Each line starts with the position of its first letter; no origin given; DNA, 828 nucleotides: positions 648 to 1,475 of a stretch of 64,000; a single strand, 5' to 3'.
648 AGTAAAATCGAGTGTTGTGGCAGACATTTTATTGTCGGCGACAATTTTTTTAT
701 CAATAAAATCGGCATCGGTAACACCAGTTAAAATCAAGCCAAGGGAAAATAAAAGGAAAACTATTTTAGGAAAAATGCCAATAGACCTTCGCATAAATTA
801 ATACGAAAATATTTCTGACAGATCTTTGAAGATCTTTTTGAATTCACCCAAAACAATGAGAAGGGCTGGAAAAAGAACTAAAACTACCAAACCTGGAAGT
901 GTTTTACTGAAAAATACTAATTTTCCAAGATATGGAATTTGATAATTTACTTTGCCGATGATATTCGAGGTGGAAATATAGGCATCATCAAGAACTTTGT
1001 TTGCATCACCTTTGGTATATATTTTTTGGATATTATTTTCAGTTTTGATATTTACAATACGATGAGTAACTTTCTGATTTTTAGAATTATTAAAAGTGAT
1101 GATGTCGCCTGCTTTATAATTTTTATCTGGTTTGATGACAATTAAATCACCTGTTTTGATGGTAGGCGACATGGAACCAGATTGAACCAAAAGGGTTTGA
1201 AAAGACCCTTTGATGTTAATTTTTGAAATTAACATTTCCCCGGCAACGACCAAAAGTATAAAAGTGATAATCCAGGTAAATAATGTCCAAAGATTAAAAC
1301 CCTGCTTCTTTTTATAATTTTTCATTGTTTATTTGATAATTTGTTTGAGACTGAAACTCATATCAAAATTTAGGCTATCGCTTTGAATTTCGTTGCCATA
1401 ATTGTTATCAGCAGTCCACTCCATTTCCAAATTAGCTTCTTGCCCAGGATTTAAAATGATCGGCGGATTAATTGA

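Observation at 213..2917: TasA/camelysin-SipW-TasA cluster next to a lamin-tail-domain surface protein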

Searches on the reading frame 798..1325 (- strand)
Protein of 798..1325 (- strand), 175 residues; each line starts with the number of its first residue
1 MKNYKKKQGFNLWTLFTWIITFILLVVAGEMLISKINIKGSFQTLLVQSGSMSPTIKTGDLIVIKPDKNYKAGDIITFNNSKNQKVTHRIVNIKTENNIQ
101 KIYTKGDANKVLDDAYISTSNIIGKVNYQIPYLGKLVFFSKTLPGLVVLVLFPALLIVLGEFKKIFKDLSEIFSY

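Call 3: search_protein_families(library=pfam, proteins=[window:798-1325:-], max_evalue=1)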
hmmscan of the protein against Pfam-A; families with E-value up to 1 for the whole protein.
window:798-1325:- (175 aa): 8 families
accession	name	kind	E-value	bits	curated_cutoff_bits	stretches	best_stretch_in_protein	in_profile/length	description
PF00717.28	Peptidase_S24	-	5.3e-07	29.8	23.3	1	42-96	35-85/116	Peptidase S24-like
PF10502.14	Peptidase_S26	-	2.1e-06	28.2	22.9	1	22-90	8-77/168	Signal peptidase, peptidase S26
PF12961.13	DUF3850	-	0.017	15.8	22.9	1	63-95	23-55/77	Domain of unknown function (DUF3850)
PF12671.13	Amidase_6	-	0.017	15.7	23.2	1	41-102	74-135/163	Putative amidase domain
PF06940.17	DUF1287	-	0.02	15.1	25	1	63-126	99-161/163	Domain of unknown function (DUF1287)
PF19162.5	DUF5844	-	0.059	14.2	25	1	31-105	30-101/109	Family of unknown function (DUF5844)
PF02839.19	CBM_5_12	-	0.095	13.2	26.2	1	66-82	4-20/44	Carbohydrate-binding module family 5/12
PF14553.12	YqbF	-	0.12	12.6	27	1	70-93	6-28/43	YqbF, hypothetical protein domain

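Call 4: search_protein_families(library=ncbifam, proteins=[window:798-1325:-], max_evalue=1)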
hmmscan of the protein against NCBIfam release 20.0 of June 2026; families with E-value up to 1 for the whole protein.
window:798-1325:- (175 aa): 5 families
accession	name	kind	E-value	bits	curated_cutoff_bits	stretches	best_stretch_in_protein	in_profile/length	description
TIGR02228.1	sigpep_I_arch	equivalog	4.3e-31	107.9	51.85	1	18-164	8-157/158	signal peptidase I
NF046067.1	SigPepSipWBacil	equivalog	1.5e-30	106.2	190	1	14-172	11-172/189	signal peptidase I SipW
TIGR02227.1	sigpep_I_bact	equivalog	1.7e-08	34.5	47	1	24-97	6-81/162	signal peptidase I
NF002255.0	PRK01185.1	subfamily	0.005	16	304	1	30-92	208-267/271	NAD(+) kinase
TIGR02754.1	sod_Ni_protease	equivalog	0.0095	16.4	63.25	1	47-85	3-45/90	nickel-type superoxide dismutase maturation protease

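Call 29: search_solved_structures(query=window:798-1325:-, max_evalue=0.01, show_alignments=2)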
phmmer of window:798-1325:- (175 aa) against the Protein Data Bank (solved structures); distinct sequences matched with E-value up to 0.01: 3.
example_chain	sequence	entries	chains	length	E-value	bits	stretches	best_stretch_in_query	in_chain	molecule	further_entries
7p2q_A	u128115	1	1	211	1.9e-09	40.9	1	11-147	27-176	Signal peptidase complex catalytic subunit SEC11C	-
7p2p_A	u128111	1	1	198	3.4e-09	40.1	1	14-159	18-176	Signal peptidase complex catalytic subunit SEC11A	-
9rjb_A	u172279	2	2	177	6.7e-09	39.1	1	14-159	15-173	Signal peptidase complex catalytic subunit SEC11A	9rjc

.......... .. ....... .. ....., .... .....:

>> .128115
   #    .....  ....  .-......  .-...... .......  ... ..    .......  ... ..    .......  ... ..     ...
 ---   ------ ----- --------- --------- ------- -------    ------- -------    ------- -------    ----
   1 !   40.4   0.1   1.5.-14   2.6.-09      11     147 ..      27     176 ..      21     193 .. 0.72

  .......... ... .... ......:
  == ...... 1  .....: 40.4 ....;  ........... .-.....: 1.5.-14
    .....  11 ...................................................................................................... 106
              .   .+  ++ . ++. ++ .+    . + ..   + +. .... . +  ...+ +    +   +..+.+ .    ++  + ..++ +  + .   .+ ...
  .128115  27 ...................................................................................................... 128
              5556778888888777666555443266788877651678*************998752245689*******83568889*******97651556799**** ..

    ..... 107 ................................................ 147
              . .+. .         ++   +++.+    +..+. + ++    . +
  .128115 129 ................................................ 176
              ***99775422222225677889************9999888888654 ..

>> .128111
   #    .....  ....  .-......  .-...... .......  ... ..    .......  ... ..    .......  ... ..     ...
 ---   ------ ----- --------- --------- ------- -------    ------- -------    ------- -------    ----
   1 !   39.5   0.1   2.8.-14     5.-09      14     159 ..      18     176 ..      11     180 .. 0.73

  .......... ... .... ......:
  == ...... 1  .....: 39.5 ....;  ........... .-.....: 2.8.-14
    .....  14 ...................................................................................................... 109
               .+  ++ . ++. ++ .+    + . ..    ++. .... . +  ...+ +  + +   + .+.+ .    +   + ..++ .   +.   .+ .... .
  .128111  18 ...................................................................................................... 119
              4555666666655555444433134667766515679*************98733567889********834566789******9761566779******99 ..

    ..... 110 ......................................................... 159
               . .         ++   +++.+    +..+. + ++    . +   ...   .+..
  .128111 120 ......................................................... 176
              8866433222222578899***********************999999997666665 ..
